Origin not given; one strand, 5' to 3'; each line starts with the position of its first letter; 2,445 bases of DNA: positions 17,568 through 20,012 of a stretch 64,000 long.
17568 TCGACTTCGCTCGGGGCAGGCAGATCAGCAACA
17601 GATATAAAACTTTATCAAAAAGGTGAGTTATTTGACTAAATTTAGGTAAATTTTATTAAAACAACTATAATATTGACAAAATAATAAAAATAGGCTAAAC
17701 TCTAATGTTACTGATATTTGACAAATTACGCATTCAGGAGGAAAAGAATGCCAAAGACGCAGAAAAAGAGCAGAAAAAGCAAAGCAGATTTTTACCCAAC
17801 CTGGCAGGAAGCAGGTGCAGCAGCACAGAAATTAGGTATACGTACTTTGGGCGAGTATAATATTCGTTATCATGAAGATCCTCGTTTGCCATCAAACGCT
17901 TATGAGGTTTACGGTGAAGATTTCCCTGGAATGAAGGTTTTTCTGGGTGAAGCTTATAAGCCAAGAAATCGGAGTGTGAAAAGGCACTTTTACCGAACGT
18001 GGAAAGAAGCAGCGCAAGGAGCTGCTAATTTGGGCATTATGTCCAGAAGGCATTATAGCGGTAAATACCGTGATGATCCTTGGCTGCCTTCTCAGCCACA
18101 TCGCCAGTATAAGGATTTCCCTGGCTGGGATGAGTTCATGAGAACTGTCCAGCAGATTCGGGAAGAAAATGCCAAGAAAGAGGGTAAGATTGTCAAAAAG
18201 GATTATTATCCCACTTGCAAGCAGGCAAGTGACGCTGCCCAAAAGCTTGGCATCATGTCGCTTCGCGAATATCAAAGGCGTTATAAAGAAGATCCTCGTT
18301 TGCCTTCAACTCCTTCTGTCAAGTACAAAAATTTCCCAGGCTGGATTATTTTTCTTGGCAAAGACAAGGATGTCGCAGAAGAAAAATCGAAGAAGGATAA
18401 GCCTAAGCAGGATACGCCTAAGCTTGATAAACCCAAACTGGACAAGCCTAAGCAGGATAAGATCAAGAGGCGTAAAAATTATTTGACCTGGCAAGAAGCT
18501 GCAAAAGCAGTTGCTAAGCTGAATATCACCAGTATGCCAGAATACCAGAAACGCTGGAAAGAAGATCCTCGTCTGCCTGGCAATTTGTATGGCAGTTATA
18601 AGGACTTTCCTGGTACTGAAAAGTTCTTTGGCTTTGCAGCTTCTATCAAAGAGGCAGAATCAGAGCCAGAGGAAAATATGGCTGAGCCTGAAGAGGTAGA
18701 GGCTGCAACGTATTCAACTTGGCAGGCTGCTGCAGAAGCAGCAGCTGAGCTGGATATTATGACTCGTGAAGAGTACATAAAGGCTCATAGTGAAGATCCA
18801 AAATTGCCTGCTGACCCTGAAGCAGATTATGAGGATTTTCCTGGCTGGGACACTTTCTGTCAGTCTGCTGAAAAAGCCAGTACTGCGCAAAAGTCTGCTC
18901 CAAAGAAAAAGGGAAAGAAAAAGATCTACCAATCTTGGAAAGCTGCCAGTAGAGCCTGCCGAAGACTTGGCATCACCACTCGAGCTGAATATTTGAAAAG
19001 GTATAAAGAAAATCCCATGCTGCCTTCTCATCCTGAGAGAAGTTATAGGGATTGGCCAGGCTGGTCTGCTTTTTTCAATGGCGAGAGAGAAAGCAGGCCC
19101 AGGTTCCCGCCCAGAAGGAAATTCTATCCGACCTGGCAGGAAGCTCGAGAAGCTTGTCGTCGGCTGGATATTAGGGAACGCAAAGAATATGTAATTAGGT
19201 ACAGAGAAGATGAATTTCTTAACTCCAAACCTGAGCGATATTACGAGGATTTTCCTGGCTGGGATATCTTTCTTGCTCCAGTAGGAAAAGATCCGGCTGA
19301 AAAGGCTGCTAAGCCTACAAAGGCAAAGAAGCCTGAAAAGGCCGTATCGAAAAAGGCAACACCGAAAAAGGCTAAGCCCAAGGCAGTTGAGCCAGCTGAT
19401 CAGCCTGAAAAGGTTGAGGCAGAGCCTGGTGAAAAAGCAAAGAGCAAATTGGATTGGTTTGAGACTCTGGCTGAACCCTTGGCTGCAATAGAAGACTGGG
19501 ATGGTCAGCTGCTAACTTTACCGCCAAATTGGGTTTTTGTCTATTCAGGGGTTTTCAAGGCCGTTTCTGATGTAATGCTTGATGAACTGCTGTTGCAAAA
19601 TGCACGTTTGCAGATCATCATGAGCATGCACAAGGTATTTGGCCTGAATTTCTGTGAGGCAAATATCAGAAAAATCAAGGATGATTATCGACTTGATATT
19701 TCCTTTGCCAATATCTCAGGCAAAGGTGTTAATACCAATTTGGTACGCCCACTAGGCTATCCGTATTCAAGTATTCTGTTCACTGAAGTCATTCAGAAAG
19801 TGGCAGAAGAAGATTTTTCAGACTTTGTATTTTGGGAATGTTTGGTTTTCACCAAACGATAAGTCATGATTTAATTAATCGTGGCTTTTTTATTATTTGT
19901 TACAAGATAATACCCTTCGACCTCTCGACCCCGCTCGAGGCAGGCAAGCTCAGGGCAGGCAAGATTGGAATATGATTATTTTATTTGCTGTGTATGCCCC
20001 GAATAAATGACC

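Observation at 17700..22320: Compositional shift across the 704-aa paralogue and the helicase suggests recent horizontal acquisition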

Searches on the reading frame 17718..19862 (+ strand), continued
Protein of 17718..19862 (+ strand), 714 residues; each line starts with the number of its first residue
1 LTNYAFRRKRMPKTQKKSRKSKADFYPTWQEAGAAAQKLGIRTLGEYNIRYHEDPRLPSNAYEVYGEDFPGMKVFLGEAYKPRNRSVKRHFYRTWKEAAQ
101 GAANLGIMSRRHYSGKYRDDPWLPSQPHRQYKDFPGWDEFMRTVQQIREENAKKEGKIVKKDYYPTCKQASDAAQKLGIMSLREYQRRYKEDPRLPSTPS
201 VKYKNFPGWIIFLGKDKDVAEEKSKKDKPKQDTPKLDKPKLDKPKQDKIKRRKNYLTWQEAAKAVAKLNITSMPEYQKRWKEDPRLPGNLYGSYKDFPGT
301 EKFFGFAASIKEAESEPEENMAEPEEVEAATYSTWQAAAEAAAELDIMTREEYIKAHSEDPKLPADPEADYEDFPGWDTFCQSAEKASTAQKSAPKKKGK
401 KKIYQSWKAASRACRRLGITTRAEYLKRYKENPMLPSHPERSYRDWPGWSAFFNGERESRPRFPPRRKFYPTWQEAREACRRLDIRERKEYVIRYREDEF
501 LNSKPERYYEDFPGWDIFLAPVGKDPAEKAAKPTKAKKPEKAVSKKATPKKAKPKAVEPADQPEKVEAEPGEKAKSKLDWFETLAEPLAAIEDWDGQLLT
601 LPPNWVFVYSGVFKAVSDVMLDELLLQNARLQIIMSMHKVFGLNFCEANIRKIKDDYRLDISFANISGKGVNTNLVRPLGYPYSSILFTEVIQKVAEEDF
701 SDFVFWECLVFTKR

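Call 12: find_encoding_contigs(protein=P0006, flank=10000, max_places=3)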
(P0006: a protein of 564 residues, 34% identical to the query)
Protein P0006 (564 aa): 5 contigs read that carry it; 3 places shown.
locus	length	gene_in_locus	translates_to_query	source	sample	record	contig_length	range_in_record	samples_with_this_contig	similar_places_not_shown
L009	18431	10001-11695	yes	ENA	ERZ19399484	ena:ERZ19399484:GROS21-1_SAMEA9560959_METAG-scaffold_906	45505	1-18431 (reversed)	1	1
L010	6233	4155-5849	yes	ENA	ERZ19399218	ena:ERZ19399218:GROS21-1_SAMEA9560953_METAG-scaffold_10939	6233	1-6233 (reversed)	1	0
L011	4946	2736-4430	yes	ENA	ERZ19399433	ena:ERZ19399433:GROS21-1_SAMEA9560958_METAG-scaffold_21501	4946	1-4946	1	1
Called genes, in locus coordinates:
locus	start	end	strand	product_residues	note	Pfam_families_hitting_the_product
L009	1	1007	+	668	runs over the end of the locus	PF13230:GATase_4 (weak), PF13522:GATase_6, PF13537:GATase_7, PF01380:SIS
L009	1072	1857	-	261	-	PF02673:BacA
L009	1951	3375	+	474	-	-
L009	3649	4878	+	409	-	PF02812:ELFV_dehydrog_N, PF00208:ELFV_dehydrog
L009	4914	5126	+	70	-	PF09851:SHOCT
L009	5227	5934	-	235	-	PF13485:Peptidase_MA_2 (weak)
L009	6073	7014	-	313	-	-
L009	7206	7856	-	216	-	-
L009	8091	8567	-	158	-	-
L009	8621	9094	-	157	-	-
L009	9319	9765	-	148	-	-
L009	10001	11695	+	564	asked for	PF14882:INT_rpt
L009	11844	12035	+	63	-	-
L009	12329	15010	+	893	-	PF00270:DEAD, PF04851:ResIII, PF18766:SWI2_SNF2, PF13307:Helicase_C_2 (faint), PF00271:Helicase_C, PF14882:INT_rpt (weak)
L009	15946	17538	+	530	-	PF14882:INT_rpt (weak)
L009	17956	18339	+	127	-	-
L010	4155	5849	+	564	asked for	PF14882:INT_rpt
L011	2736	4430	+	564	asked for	PF14882:INT_rpt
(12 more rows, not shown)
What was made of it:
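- A cassette of INT_rpt array, small protein and helicase also occurs in another lineage, L009 (call 12).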

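Call 31: list_cluster_members(proteins=[window:17748-19862:+, P0001])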
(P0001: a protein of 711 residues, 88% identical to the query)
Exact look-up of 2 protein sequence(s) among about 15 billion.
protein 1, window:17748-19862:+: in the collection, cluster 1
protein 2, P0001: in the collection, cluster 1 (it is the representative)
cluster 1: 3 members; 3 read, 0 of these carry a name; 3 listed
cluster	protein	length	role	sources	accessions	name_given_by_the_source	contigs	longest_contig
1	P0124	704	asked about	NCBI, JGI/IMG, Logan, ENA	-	-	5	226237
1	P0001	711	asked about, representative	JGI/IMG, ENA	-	-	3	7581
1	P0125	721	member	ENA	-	-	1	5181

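Call 32: find_encoding_contigs(protein=P0125, flank=10000, max_places=3)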
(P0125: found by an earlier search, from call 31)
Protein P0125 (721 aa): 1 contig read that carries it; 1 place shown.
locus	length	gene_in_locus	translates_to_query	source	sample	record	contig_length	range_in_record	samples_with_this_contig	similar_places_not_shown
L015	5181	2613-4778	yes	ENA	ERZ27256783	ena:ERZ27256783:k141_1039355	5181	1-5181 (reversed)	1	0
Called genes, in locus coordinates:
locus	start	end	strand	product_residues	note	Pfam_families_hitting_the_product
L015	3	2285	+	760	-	?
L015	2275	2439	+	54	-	-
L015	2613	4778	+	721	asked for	PF14882:INT_rpt (weak)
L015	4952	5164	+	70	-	-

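Call 65: search_dna_similar(query=window:17748-19859:+, collection=phages, mode=protein, max_rows=10)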
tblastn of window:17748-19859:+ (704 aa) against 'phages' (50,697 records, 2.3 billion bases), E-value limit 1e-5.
No match.

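Call 66: find_related_loci(query=window:17748-19859:+, collection=viral_contigs, flank=5000)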
Query window:17748-19859:+ (704 aa) in viral_contigs; peptide patterns used: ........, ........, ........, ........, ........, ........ (x = any residue, [..] = any of these).
1 stretches matched a pattern, but none encodes a relative of the query by tblastn (E <= 1e-3).
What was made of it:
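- On Recently acquired genomic island: No phage or viral relatives (calls 65, 66).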

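Call 70: search_protein_families(library=padloc, proteins=[window:17748-19859:+], max_evalue=0.01)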
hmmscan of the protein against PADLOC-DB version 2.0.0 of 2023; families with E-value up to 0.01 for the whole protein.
window:17748-19859:+ (704 aa): 0 families

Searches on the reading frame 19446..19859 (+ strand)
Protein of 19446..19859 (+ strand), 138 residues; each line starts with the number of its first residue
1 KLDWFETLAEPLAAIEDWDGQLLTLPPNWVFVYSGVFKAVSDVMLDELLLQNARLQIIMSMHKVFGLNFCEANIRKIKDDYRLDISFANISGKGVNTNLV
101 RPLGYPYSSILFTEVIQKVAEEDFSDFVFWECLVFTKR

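Call 24: search_protein_representatives(alignment_id=A1)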
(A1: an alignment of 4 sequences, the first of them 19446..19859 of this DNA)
Query: 4 sequences, 150 profile positions. Proteins with E-value up to 0.001 (for the whole library): 5; up to 1e-10: 5; up to 1e-30: 2. The best 5 are listed.
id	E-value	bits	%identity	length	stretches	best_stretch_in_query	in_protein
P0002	4.1e-79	279.9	-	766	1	1-150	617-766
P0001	1.2e-61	223.3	-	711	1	17-149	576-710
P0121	5.4e-14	68.6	-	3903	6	7-38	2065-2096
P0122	3.6e-13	65.9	-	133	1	30-143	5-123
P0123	1.9e-11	60.3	-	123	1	51-149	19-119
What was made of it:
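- The C-terminal-domain profile finds only 5 proteins among 1.84 billion representatives (call 24). The domain is restricted to this clade (call 24).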

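Call 26: find_encoding_contigs(protein=P0122, flank=10000, max_places=4)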
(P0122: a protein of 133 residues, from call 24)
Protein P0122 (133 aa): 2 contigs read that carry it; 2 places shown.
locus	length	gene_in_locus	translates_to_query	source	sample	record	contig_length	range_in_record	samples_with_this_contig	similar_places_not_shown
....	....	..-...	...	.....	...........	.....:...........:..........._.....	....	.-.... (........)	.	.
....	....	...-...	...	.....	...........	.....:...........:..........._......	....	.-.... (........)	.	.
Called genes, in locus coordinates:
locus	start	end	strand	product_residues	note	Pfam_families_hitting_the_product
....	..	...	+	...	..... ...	-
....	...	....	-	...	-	?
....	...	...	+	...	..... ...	-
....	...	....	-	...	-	?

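Call 27: find_encoding_contigs(protein=P0123, flank=10000, max_places=4)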
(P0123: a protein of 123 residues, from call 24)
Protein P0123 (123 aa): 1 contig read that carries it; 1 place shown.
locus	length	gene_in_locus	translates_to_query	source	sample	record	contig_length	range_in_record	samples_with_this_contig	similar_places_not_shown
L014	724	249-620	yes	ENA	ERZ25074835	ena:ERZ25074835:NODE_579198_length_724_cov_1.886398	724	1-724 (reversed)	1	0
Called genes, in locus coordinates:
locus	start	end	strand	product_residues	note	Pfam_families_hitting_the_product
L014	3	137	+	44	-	?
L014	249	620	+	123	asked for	-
